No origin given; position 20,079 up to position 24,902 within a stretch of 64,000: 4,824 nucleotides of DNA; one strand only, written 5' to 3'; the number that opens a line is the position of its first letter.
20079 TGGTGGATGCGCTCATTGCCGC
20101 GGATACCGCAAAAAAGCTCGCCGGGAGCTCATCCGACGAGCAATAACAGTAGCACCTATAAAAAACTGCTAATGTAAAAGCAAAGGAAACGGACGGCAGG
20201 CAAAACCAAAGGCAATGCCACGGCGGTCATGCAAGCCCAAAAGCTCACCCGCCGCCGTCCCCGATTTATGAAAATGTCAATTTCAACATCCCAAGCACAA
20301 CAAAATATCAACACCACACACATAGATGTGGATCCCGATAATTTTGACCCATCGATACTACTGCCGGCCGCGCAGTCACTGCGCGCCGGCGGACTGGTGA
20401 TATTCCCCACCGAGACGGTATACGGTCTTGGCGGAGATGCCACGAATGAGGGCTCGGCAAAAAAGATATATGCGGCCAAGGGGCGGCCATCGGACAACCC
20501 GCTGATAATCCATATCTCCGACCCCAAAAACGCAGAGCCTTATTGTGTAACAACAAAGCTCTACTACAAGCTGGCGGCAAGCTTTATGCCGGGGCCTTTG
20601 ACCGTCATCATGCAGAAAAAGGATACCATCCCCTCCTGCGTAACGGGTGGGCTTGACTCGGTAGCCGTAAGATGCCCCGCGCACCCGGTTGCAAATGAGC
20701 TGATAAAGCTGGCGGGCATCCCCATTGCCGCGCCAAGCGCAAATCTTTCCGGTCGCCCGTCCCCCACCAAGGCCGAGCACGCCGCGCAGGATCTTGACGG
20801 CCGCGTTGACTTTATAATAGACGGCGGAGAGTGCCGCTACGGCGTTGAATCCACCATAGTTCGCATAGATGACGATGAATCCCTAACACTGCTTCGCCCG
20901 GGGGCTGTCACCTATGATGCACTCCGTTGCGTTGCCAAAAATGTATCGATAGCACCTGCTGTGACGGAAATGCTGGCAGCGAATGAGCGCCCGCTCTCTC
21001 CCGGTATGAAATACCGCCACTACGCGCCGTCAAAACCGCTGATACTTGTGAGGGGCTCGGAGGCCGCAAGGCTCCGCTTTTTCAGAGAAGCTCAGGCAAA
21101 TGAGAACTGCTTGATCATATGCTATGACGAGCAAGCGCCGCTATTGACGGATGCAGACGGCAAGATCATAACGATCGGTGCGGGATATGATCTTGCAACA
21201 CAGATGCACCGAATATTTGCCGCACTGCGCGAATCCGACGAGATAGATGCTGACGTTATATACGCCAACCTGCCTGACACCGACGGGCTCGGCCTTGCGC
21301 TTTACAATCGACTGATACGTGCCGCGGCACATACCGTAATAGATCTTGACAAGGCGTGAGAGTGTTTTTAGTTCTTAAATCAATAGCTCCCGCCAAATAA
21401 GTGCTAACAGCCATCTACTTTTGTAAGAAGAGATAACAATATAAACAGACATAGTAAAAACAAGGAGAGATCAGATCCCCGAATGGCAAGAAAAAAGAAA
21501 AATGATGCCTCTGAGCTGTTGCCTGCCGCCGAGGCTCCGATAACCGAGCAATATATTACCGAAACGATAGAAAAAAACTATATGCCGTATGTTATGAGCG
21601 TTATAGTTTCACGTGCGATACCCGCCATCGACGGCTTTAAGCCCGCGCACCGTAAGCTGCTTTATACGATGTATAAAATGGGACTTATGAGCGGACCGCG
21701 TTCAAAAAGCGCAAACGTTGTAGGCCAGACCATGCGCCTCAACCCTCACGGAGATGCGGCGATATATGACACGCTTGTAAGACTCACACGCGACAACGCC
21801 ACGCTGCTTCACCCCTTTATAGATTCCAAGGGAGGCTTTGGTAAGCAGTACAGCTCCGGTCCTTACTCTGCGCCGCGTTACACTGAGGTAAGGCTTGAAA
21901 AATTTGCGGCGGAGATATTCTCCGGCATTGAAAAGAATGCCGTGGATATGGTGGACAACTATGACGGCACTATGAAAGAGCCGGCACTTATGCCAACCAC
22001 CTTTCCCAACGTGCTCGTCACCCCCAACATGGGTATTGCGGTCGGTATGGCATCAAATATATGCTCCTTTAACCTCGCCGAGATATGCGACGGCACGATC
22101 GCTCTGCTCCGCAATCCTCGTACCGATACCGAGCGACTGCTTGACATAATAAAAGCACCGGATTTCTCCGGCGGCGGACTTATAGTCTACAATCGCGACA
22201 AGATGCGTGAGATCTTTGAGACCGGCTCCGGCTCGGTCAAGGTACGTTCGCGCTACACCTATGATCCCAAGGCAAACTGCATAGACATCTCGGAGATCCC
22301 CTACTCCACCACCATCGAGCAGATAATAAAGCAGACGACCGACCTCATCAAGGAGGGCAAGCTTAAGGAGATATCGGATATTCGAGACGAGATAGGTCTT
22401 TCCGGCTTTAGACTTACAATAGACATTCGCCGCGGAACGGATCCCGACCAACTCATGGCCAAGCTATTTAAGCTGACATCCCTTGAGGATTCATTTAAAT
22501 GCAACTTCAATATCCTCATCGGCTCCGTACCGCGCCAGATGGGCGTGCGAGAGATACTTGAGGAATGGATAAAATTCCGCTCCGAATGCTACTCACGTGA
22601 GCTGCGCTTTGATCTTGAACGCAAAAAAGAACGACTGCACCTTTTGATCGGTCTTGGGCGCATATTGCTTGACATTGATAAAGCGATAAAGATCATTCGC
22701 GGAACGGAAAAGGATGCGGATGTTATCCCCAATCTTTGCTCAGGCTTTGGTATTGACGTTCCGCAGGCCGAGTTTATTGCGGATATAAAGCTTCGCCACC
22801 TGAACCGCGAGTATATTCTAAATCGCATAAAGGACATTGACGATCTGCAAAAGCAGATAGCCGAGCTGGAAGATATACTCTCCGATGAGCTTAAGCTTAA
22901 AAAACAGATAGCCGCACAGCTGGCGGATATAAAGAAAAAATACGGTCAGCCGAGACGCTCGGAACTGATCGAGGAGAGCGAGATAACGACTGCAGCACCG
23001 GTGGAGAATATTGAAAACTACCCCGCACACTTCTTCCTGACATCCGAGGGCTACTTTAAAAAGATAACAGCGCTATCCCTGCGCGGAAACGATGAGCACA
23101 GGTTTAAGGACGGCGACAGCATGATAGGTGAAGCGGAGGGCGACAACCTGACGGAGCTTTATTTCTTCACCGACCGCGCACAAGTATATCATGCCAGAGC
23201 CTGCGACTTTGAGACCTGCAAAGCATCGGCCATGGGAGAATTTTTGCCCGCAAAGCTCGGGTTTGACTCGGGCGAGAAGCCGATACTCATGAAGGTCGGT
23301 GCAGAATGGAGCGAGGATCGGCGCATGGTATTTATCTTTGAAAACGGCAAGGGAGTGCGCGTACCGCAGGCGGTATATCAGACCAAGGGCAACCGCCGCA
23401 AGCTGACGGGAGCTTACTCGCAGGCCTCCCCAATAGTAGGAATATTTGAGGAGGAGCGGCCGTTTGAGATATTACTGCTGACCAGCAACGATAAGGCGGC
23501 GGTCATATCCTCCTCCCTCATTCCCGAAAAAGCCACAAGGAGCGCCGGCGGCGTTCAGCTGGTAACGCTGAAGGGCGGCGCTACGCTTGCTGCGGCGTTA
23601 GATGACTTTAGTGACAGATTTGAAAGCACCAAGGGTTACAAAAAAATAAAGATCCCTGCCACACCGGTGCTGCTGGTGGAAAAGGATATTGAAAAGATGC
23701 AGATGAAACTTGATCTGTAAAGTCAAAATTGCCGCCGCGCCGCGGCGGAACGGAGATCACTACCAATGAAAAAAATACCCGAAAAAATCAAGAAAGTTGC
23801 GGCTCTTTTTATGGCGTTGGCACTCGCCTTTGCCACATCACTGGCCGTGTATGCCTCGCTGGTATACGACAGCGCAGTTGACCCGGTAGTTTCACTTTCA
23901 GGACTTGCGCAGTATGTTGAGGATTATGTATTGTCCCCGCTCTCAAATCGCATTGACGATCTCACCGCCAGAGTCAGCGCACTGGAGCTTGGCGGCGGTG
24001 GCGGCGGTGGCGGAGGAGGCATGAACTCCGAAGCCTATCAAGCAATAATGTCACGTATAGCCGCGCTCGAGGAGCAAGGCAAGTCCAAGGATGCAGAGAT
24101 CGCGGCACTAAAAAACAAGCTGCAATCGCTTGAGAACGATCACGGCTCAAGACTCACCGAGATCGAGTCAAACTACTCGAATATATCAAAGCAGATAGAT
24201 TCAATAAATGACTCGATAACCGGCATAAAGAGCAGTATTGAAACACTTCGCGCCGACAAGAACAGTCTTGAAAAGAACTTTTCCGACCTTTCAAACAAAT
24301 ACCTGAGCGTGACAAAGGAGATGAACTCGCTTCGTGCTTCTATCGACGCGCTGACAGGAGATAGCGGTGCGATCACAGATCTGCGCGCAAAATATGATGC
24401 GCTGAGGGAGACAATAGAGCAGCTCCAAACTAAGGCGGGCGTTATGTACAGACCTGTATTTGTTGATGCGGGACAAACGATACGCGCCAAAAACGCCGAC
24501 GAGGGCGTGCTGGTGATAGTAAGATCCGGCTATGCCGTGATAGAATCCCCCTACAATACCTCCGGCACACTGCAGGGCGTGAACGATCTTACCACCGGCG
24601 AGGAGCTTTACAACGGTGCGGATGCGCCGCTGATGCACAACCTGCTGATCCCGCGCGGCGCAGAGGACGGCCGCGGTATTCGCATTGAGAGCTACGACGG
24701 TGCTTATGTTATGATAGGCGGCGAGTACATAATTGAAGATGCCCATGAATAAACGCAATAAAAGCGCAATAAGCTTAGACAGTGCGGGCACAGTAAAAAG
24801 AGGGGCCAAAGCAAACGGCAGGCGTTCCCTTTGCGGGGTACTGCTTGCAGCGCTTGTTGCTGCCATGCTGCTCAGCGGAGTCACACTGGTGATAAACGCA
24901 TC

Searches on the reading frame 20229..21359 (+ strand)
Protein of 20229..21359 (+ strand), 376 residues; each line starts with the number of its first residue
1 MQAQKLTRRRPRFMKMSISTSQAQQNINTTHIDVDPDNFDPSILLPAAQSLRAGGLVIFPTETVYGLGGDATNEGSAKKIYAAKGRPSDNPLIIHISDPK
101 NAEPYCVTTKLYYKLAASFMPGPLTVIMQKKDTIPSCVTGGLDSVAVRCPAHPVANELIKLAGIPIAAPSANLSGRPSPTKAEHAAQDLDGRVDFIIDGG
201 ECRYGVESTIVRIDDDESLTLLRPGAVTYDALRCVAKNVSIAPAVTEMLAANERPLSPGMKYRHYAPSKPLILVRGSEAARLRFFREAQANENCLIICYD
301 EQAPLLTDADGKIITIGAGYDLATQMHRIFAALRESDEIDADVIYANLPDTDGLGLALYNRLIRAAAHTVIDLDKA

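Call 43: search_protein_families(library=pfam, proteins=[window:20229-21359:+], max_evalue=0.00001)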
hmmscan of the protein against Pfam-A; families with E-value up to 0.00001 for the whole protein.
window:20229-21359:+ (376 aa): 2 families
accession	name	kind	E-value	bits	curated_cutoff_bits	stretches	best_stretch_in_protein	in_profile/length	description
PF01300.24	Sua5_yciO_yrdC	-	1.1e-60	204.6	25.1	1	50-225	2-178/178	Telomere recombination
PF03481.19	Sua5_C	-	2.5e-28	99.7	22.9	1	227-367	1-136/136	Threonylcarbamoyl-AMP synthase, C-terminal domain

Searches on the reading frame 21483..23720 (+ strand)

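Call 72: search_protein_families(library=pfam, proteins=[window:21483-23720:+], max_evalue=0.0001)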
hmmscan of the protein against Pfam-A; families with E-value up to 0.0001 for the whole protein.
window:21483-23720:+ (745 aa): 2 families
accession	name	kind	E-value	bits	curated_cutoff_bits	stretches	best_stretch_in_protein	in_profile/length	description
PF00521.26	DNA_topoisoIV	-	7.4e-122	407.7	31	1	44-480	1-431/432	DNA gyrase/topoisomerase IV, subunit A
PF03989.18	DNA_gyraseA_C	-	7.2e-05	22.6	27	0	662-705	2-44/48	DNA gyrase C-terminal domain, beta-propeller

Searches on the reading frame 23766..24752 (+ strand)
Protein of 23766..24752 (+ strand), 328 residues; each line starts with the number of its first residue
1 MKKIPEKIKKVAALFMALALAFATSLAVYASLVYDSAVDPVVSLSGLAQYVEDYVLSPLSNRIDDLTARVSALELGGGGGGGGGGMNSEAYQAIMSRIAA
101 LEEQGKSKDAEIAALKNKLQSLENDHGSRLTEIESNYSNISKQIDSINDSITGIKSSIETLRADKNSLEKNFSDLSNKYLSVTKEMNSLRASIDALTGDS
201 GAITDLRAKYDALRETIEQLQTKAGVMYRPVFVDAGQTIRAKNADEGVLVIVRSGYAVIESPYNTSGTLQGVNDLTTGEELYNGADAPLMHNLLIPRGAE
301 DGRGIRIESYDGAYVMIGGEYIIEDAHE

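Call 72: search_protein_families(library=pfam, proteins=[window:23766-24752:+], max_evalue=0.0001)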
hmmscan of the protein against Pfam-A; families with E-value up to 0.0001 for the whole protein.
window:23766-24752:+ (328 aa): 9 families
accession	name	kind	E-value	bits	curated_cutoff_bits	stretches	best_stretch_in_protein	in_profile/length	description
PF23991.1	DUF7310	-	1.1e-06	29.5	40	0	142-204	3-64/83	Coiled-coil region of unknown function (DUF7310)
PF10046.14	BLOC1_2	-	4.6e-06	27.3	33.4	0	92-172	16-95/96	Biogenesis of lysosome-related organelles complex-1 subunit 2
PF06005.17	ZapB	-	1.2e-05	26.1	31.5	0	143-196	12-65/71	Cell division protein ZapB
PF00261.25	Tropomyosin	-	3.5e-05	23.8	38.6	0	89-127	20-58/242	Tropomyosin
PF10498.14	IFT57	-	4e-05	23.2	40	1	101-227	227-356/360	Intra-flagellar transport protein 57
PF05531.17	NPV_P10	-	5e-05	24.1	29.8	0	182-223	16-57/75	Nucleopolyhedrovirus P10 protein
PF08581.15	Tup_N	-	5.3e-05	23.9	28.7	0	147-202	2-57/77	Tup N-terminal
PF01920.25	Prefoldin_2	-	5.6e-05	23.5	27.6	0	156-198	62-104/106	Prefoldin subunit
PF05622.17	HOOK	-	9.2e-05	21.8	35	0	97-220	9-134/514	HOOK protein coiled-coil region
